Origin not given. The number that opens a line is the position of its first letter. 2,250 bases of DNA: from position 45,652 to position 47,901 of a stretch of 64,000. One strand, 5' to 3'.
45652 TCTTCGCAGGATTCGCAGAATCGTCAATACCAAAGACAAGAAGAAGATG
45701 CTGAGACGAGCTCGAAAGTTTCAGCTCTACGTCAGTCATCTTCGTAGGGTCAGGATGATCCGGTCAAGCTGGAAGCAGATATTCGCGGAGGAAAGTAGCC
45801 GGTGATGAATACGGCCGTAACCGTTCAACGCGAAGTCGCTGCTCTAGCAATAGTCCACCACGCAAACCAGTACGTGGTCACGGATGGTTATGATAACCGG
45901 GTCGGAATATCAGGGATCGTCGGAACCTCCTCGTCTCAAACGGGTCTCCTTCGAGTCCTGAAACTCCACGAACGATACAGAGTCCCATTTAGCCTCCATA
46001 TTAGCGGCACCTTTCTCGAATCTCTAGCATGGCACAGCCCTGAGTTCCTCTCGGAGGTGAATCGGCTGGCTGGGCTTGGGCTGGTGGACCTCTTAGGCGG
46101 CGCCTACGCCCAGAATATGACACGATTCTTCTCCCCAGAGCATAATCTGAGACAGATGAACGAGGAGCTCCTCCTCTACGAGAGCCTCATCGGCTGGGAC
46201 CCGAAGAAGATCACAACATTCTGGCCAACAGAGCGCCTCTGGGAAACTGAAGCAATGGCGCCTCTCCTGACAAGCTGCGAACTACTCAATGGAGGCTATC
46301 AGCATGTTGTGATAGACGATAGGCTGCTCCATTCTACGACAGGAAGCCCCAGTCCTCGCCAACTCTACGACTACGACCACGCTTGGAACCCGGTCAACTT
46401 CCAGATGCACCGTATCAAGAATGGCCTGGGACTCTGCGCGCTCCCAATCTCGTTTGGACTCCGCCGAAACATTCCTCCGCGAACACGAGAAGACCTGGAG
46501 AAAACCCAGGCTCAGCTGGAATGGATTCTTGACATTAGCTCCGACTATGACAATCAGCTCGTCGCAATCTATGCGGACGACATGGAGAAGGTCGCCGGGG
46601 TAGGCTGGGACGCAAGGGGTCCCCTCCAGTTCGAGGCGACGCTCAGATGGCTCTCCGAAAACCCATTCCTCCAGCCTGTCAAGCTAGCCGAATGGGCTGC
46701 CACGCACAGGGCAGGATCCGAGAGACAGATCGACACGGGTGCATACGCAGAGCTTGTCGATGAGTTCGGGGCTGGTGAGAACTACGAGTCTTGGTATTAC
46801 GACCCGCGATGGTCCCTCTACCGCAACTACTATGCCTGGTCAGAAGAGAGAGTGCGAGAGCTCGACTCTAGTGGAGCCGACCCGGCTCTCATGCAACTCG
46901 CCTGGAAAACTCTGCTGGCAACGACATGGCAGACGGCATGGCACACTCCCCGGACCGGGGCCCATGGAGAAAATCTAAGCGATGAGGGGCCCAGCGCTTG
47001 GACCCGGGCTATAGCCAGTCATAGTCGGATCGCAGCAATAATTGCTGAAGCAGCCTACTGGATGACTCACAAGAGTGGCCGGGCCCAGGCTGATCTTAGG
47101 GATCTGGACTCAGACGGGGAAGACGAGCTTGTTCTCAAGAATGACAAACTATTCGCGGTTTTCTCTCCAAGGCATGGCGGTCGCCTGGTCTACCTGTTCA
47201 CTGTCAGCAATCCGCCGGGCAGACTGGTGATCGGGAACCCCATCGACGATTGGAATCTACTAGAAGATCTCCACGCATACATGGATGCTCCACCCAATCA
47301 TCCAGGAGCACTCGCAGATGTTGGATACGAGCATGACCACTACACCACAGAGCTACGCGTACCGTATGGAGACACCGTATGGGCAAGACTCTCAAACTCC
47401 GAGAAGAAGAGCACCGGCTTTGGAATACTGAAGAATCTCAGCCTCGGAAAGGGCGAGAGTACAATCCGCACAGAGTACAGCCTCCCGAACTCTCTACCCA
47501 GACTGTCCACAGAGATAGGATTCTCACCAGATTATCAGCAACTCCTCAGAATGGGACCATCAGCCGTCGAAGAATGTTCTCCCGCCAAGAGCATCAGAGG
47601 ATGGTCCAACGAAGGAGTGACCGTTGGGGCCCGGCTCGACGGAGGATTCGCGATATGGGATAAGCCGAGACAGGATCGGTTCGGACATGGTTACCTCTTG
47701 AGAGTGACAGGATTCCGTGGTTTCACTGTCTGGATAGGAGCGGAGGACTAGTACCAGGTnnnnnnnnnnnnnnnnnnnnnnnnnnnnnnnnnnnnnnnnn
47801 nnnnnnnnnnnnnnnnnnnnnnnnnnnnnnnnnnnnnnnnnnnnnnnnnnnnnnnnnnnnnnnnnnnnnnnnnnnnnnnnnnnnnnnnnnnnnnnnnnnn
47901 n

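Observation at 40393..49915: Co-directional array mixing alpha-glucan-type enzymes (GT4, GH57-like, two APH-fold kinases) with PKD surface proteins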

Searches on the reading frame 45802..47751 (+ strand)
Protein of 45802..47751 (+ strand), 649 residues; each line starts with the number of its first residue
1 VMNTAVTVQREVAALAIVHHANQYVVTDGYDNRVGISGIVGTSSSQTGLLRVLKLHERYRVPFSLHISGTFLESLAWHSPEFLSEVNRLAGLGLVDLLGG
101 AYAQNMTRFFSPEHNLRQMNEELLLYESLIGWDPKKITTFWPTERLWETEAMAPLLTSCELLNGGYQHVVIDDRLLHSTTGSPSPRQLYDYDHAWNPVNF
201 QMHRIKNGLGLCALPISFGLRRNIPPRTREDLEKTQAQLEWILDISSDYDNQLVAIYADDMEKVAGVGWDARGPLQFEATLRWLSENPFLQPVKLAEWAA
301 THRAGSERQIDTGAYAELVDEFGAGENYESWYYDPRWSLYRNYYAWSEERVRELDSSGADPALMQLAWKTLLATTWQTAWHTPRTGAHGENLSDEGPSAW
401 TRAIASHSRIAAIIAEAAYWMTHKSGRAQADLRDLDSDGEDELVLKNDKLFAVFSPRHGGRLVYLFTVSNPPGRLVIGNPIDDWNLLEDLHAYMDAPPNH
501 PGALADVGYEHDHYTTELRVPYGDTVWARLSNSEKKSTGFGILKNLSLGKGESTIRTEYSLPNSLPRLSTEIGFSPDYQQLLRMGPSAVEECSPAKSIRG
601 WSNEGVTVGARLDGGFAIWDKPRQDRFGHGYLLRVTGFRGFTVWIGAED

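Call 4: search_protein_families(library=pfam, proteins=[window:45802-47751:+], max_evalue=0.01)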
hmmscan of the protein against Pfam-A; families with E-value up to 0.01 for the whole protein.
window:45802-47751:+ (649 aa): 2 families
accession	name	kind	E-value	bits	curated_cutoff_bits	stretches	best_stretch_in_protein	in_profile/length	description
PF03065.20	Glyco_hydro_57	-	9.4e-12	45.3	21.2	1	56-282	64-261/291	Glycosyl hydrolase family 57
PF09095.17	AmyA-gluTrfs_C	-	0.0004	20.5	22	1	434-463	1-30/284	Alpha-amylase/4-alpha-glucanotransferase, C-terminal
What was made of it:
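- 45802..47751 (+): Cytoplasmic two-domain GH57 enzyme of the 4-alpha-glucanotransferase type; the anchor gene of the cassette. PF03065 (call 4).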

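Call 5: search_protein_families(library=ncbifam, proteins=[window:45802-47751:+], max_evalue=0.01)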
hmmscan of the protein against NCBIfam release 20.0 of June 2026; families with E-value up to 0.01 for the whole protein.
window:45802-47751:+ (649 aa): 0 families

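Call 9: find_homologous_proteins(query=window:45802-47751:+, max_evalue=0.00001)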
Query window:45802-47751:+ (649 aa): 209 proteins with E <= 0.00001 among 8000 candidates; the best 120 are listed.
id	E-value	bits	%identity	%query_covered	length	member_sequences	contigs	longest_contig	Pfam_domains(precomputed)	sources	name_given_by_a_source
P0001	0.0e+0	1456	96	100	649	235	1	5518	PF03065.21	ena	-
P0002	0.0e+0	1257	83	100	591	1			PF03065.21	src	-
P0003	0.0e+0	1198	85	91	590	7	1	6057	PF03065.21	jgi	jgi:hypothetical protein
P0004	0.0e+0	1055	66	100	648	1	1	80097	PF03065.21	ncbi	-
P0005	0.0e+0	1033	66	99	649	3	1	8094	PF03065.21,PF09095.18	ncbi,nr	ncbi:MAG TPA: alpha-amylase/4-alpha-glucanotransferase domain-containing protein [Candidatus Dormiba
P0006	0.0e+0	1013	66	100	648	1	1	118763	PF03065.21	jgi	jgi:glycosyl hydrolase family 57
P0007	7.7e-298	1008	66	100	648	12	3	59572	PF03065.21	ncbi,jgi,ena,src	-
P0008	2.5e-297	1006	66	100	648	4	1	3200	PF03065.21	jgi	jgi:hypothetical protein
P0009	3.8e-294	995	65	100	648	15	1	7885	PF03065.21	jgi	jgi:glycosyl hydrolase family 57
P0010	1.4e-291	987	63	100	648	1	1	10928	PF03065.21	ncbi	-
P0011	5.4e-289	978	64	100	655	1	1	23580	PF03065.21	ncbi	-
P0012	8.8e-289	978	65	100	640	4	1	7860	PF03065.21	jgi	jgi:hypothetical protein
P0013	3.3e-287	973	64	100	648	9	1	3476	PF03065.21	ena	-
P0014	1.4e-267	908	59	100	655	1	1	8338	PF03065.21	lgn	-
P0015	4.0e-266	903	57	99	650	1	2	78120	PF03065.21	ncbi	-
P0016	3.0e-261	887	58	98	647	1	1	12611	PF03065.21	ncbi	-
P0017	1.5e-257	875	57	98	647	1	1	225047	PF03065.21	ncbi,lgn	-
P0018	2.3e-257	874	57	99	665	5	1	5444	PF03065.21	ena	-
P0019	3.0e-257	874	57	99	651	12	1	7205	PF03065.21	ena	-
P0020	3.6e-257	873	57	99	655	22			PF03065.21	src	-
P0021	4.4e-252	856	56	99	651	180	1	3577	PF03065.21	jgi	-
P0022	2.8e-251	854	56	98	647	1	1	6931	PF03065.21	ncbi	-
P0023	3.9e-251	853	57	98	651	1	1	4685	PF03065.21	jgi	jgi:hypothetical protein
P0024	4.2e-251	853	56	98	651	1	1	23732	PF03065.21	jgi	jgi:hypothetical protein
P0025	3.2e-249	847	57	98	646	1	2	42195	PF03065.21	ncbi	-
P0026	2.2e-246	838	57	99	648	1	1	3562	PF03065.21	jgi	-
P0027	3.4e-246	837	57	99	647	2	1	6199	PF03065.21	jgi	-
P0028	7.2e-246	836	57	100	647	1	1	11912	PF03065.21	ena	-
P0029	2.3e-245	834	57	100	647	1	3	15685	PF03065.21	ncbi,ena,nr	ncbi:MAG: hypothetical protein AUJ07_08315 [Crenarchaeota archaeon 13_1_40CM_3_53_5]|nr:MAG: hypothe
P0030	2.8e-240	817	60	90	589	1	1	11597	PF03065.21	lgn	-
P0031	6.5e-240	816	75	39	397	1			PF03065.21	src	-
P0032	2.1e-232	791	53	98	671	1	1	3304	PF03065.21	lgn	-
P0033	5.6e-229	780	53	99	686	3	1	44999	PF03065.21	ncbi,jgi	-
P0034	2.3e-228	778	53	98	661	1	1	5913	PF03065.21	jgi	jgi:hypothetical protein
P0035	3.1e-228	778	52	98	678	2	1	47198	PF03065.21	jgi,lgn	jgi:hypothetical protein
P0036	1.5e-224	766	52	99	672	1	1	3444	PF03065.21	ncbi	-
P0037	1.7e-222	759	51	99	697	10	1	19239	PF03065.21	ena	-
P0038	6.3e-222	757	76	64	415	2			PF03065.21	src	-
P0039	9.6e-222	756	88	56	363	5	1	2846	PF03065.21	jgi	-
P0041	9.4e-215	733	51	98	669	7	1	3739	PF03065.21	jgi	-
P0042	3.3e-214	731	50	98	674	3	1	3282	PF03065.21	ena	-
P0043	1.1e-213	730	52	98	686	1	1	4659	PF03065.21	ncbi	-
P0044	8.4e-211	720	50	98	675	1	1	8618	PF03065.21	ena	-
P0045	8.8e-211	720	49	99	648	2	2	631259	PF03065.21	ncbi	-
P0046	1.4e-210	719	50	99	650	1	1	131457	PF03065.21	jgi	jgi:hypothetical protein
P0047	2.3e-210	719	50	99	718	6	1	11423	PF03065.21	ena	-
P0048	5.1e-210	717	50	96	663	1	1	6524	PF03065.21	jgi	jgi:hypothetical protein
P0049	6.5e-210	717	51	98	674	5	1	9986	PF03065.21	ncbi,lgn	-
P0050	3.0e-209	715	48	100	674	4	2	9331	PF03065.21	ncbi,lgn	-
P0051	4.1e-209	714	51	99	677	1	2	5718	PF03065.21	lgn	-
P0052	4.8e-208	711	51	98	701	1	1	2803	PF03065.21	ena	-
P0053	1.7e-207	709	50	98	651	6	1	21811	PF03065.21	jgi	jgi:hypothetical protein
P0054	3.4e-207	708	51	98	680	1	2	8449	PF03065.21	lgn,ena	-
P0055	3.5e-207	708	49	98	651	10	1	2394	PF03065.21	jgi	jgi:starch synthase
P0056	7.5e-207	707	50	98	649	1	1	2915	PF03065.21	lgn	-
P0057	1.2e-205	703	49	97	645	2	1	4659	PF03065.21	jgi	jgi:Glycosyl hydrolase family 57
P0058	5.4e-205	701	51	99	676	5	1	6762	PF03065.21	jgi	jgi:hypothetical protein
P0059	6.9e-205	700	49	98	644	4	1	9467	PF03065.21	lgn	-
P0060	8.4e-205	700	50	99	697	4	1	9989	PF03065.21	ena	-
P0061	1.7e-204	699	49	98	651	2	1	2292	PF03065.21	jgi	jgi:starch synthase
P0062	1.8e-204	699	48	98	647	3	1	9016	PF03065.21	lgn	-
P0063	1.7e-203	696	49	97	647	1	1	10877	PF03065.21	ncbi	-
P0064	2.8e-203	695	50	98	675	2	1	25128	PF03065.21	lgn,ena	-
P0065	1.4e-202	693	49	98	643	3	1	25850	PF03065.21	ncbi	-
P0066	1.7e-202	693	48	98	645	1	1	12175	PF03065.21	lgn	-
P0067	2.0e-202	692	50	98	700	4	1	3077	PF03065.21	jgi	jgi:hypothetical protein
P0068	6.9e-202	691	48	98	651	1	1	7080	PF03065.21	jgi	jgi:starch synthase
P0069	8.3e-202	690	49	98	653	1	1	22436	PF03065.21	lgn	-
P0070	1.2e-201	690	49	99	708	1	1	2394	PF03065.21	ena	-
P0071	1.4e-201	690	48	98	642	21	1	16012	PF03065.21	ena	-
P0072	3.3e-201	688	50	98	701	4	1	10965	PF03065.21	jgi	jgi:hypothetical protein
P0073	4.3e-201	688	49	97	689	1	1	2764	PF03065.21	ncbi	-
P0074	7.8e-201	687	48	98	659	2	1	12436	PF03065.21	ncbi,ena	-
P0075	8.4e-201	687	51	93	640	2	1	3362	PF03065.21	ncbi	-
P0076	1.5e-200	686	48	98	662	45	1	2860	PF03065.21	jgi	jgi:starch synthase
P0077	2.0e-200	686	48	98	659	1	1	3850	PF03065.21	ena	-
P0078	2.4e-200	686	48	98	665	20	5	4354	PF03065.21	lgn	-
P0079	4.1e-200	685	49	97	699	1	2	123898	PF03065.21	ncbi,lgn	-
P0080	4.3e-200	685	48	97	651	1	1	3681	PF03065.21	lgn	-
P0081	9.7e-200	683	48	98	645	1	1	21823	PF03065.21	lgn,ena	-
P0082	1.7e-199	683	48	97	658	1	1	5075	PF03065.21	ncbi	-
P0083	2.4e-199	682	49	99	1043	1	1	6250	PF03065.21,PF19974.6,PF01636.30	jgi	jgi:hypothetical protein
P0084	3.3e-199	682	48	98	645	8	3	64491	PF03065.21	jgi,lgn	jgi:hypothetical protein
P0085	3.6e-199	682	47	98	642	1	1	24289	PF03065.21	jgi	jgi:hypothetical protein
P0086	4.7e-199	681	48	98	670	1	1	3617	PF03065.21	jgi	jgi:Glycosyl hydrolase family 57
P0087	8.6e-199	680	48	98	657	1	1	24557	PF03065.21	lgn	-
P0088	1.2e-198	680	48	99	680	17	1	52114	PF03065.21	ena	-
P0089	2.5e-198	679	47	98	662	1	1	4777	PF03065.21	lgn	-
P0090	3.1e-198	679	49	97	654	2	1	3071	PF03065.21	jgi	jgi:hypothetical protein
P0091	4.1e-198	678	48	99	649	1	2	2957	PF03065.21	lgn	-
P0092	1.9e-197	676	48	98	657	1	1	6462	PF03065.21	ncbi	-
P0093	2.1e-197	676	48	98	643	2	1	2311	PF03065.21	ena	-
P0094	3.4e-197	675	49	96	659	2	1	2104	PF03065.21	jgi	jgi:hypothetical protein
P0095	4.3e-197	675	47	98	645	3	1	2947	PF03065.21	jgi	jgi:Glycosyl hydrolase family 57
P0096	6.8e-197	674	48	97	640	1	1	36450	PF03065.21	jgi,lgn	jgi:hypothetical protein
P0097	7.3e-197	674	48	98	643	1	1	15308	PF03065.21,PF09095.18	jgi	jgi:starch synthase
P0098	1.7e-196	673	49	96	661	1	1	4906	PF03065.21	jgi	jgi:hypothetical protein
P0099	2.4e-196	672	47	97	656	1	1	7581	PF03065.21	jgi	jgi:hypothetical protein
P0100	3.0e-196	672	48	99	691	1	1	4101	PF03065.21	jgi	jgi:starch synthase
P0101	4.3e-196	671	48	96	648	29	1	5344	PF03065.21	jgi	jgi:starch synthase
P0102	8.4e-196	670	49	97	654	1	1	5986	PF03065.21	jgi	jgi:hypothetical protein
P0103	1.4e-195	670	48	98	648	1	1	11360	PF03065.21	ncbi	-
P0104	2.0e-195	669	45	99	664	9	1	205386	PF03065.21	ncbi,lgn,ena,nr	ncbi:MAG: hypothetical protein LAO08_03590 [Acidobacteriia bacterium]|nr:hypothetical protein [Terri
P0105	2.5e-195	669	47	98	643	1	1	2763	PF03065.21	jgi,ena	jgi:hypothetical protein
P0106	3.6e-195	668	47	99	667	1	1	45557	PF03065.21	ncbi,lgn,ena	-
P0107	8.7e-195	667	48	96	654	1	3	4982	PF03065.21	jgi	jgi:starch synthase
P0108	2.3e-194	666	46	100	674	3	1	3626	PF03065.21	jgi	jgi:hypothetical protein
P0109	2.3e-194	666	47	97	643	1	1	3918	PF03065.21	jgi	jgi:Glycosyl hydrolase family 57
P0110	3.2e-194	665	46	98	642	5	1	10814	PF03065.21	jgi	jgi:hypothetical protein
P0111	4.0e-194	665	47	98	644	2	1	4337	PF03065.21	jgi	jgi:Glycosyl hydrolase family 57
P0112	1.7e-193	663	47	98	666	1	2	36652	PF03065.21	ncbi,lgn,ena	-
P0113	2.5e-193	662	48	98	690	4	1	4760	PF03065.21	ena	-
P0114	2.9e-193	662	49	98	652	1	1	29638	PF03065.21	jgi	jgi:hypothetical protein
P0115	8.4e-193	661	46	98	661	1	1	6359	PF03065.21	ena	-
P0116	1.3e-192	660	46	98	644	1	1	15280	PF03065.21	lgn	-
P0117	1.4e-192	660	48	98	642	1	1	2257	PF03065.21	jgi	jgi:hypothetical protein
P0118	1.4e-192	660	47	98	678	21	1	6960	PF03065.21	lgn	-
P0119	4.5e-192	658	47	96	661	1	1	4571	PF03065.21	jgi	jgi:hypothetical protein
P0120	7.6e-192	657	47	98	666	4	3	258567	PF03065.21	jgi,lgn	jgi:hypothetical protein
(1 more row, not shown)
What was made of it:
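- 45802..47751 (+): More than 200 homologues (call 9).
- On CAZy GH57: Homologues carry the same domain (call 9).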

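Call 10: search_solved_structures(query=window:45802-47751:+, max_evalue=1, show_alignments=2)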
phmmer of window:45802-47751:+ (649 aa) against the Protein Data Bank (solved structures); distinct sequences matched with E-value up to 1: 1.
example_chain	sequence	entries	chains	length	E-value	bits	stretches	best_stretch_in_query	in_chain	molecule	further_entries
1k1w_A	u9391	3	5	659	1.8e-07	33.2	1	59-264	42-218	4-ALPHA-GLUCANOTRANSFERASE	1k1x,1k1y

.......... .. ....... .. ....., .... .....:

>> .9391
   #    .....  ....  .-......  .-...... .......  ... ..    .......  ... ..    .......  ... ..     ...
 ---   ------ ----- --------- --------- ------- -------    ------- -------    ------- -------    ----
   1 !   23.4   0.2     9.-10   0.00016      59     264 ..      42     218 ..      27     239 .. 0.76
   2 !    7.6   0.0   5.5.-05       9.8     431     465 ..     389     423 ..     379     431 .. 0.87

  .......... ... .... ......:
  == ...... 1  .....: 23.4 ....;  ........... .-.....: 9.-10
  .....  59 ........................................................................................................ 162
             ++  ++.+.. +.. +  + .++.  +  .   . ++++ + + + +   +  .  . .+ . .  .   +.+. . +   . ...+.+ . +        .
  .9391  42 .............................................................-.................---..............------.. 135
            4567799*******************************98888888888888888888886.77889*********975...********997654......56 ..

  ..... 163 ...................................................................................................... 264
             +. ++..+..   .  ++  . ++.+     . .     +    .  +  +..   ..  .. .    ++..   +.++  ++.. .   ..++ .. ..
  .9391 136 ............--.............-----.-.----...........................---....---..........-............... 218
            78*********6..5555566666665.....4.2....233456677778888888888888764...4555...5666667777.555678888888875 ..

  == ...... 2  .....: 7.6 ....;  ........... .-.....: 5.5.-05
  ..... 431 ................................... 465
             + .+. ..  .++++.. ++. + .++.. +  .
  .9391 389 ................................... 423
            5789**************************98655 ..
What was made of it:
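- On CAZy GH57: E144 aligns with E123 and D260 with D214 of the T. litoralis enzyme (call 10).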

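Call 11: find_encoding_contigs(protein=P0004, flank=10000, max_places=2)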
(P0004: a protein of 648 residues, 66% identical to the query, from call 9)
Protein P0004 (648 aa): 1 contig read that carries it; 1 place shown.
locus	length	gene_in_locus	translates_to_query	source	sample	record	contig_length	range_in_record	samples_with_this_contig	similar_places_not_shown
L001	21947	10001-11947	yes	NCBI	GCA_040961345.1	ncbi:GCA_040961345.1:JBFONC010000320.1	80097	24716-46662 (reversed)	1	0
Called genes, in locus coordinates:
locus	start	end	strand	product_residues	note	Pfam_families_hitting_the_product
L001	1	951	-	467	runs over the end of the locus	PF00033:Cytochrome_B, PF13631:Cytochrom_B_N_2, PF00032:Cytochrom_B_C (weak)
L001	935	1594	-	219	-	PF00355:Rieske (weak)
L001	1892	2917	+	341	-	PF12801:Fer4_5, PF12837:Fer4_6 (faint), PF12838:Fer4_7 (faint), PF13484:Fer4_16 (faint), PF12801:Fer4_5 (weak), PF13237:Fer4_10, PF13187:Fer4_9, PF00037:Fer4 (weak)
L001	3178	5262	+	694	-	PF04945:YHS, PF00122:E1-E2_ATPase, PF00702:Hydrolase, PF08282:Hydrolase_3 (faint)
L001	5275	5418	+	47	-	PF04945:YHS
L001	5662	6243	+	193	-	-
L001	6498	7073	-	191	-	-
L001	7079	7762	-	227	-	-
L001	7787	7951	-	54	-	-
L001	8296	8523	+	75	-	-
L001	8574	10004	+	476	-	PF08323:Glyco_transf_5, PF13439:Glyco_transf_4, PF13579:Glyco_trans_4_4, PF20706:GT4-conflict, PF00534:Glycos_transf_1, PF13692:Glyco_trans_1_4, PF13524:Glyco_trans_1_2 (weak)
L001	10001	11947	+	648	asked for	PF03065:Glyco_hydro_57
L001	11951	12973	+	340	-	PF01636:APH, PF02958:EcKL (weak)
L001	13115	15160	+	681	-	PF00664:ABC_membrane, PF00005:ABC_tran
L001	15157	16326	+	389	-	PF18911:PKD_4, PF00801:PKD, PF22352:K319L-like_PKD (weak), PF18911:PKD_4, PF00801:PKD, PF18911:PKD_4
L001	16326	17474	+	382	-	PF00801:PKD, PF18911:PKD_4, PF13573:SprB (faint), PF22352:K319L-like_PKD (faint), PF00801:PKD, PF18911:PKD_4, PF00801:PKD (weak)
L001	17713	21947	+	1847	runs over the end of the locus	PF04185:Phosphoesterase, PF00801:PKD, PF18911:PKD_4, PF00801:PKD, PF18911:PKD_4, PF00801:PKD, PF18911:PKD_4, PF00801:PKD, +28 more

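Call 12: find_encoding_contigs(protein=P0017, flank=10000, max_places=2)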
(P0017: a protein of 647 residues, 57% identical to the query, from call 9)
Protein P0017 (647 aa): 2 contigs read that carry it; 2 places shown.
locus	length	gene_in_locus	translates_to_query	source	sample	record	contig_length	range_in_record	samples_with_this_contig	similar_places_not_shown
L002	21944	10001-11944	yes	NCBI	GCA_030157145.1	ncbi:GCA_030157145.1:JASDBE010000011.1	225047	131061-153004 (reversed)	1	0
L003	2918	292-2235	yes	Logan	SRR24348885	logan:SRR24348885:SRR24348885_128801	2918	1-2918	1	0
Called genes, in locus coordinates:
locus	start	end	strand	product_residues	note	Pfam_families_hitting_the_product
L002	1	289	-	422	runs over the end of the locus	PF01979:Amidohydro_1, PF07969:Amidohydro_3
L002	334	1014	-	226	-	PF02732:ERCC4, PF14520:HHH_5 (weak)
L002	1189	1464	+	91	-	-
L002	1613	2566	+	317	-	PF01636:APH (weak)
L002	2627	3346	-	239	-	PF00583:Acetyltransf_1 (weak), PF13302:Acetyltransf_3 (faint), PF13508:Acetyltransf_7 (faint), PF00583:Acetyltransf_1 (weak)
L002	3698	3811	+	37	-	-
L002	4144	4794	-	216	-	PF00160:Pro_isomerase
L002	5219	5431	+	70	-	-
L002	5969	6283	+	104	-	-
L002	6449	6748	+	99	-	PF20059:DUF6458 (weak)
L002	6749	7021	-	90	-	-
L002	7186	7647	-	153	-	-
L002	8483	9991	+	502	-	PF08323:Glyco_transf_5, PF20706:GT4-conflict, PF13439:Glyco_transf_4, PF13477:Glyco_trans_4_2 (weak), PF13579:Glyco_trans_4_4, PF00534:Glycos_transf_1, PF13692:Glyco_trans_1_4, PF13524:Glyco_trans_1_2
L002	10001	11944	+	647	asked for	PF03065:Glyco_hydro_57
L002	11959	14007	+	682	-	PF01636:APH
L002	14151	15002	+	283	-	PF01636:APH, PF19974:TCAD9 (weak), PF01633:Choline_kinase, PF02958:EcKL (weak)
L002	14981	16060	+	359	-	PF01636:APH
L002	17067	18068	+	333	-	PF01636:APH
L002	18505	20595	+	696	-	PF00664:ABC_membrane, PF00005:ABC_tran, PF02463:SMC_N (faint)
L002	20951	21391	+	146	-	-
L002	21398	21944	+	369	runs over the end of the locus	PF14306:PUA_2, PF01747:ATP-sulfurylase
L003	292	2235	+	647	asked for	PF03065:Glyco_hydro_57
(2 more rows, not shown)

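Call 13: find_encoding_contigs(protein=P0104, flank=10000, max_places=2)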
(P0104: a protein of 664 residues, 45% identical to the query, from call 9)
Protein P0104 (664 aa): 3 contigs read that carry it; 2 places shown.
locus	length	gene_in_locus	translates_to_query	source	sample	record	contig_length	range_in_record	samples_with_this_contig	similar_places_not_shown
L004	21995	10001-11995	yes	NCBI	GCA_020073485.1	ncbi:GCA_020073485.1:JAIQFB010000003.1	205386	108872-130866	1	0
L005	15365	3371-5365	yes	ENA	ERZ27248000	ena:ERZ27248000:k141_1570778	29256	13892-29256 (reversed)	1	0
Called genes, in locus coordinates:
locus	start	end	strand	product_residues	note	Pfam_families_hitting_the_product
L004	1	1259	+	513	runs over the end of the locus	PF13620:CarboxypepD_reg, PF24684:Vgb_lyase, PF08450:SGL (faint), PF21959:DUF6923 (faint), PF24684:Vgb_lyase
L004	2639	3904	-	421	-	-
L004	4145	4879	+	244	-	PF00072:Response_reg, PF00486:Trans_reg_C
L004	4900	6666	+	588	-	PF00672:HAMP, PF00512:HisKA (weak), PF13581:HATPase_c_2 (weak), PF02518:HATPase_c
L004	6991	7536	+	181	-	PF07238:PilZ (weak)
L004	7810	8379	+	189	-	PF07883:Cupin_2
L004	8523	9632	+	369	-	PF00149:Metallophos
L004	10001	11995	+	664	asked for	PF03065:Glyco_hydro_57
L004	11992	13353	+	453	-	PF01636:APH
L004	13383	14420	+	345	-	PF01636:APH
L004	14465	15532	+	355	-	PF01636:APH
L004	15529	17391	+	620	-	PF00664:ABC_membrane, PF00005:ABC_tran, PF02463:SMC_N (faint)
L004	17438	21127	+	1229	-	PF13620:CarboxypepD_reg, PF13715:CarbopepD_reg_2 (weak), PF25183:OMP_b-brl_4, PF00593:TonB_dep_Rec_b-barrel (weak)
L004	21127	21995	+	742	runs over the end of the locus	-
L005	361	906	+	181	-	PF07238:PilZ (weak)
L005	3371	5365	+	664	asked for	PF03065:Glyco_hydro_57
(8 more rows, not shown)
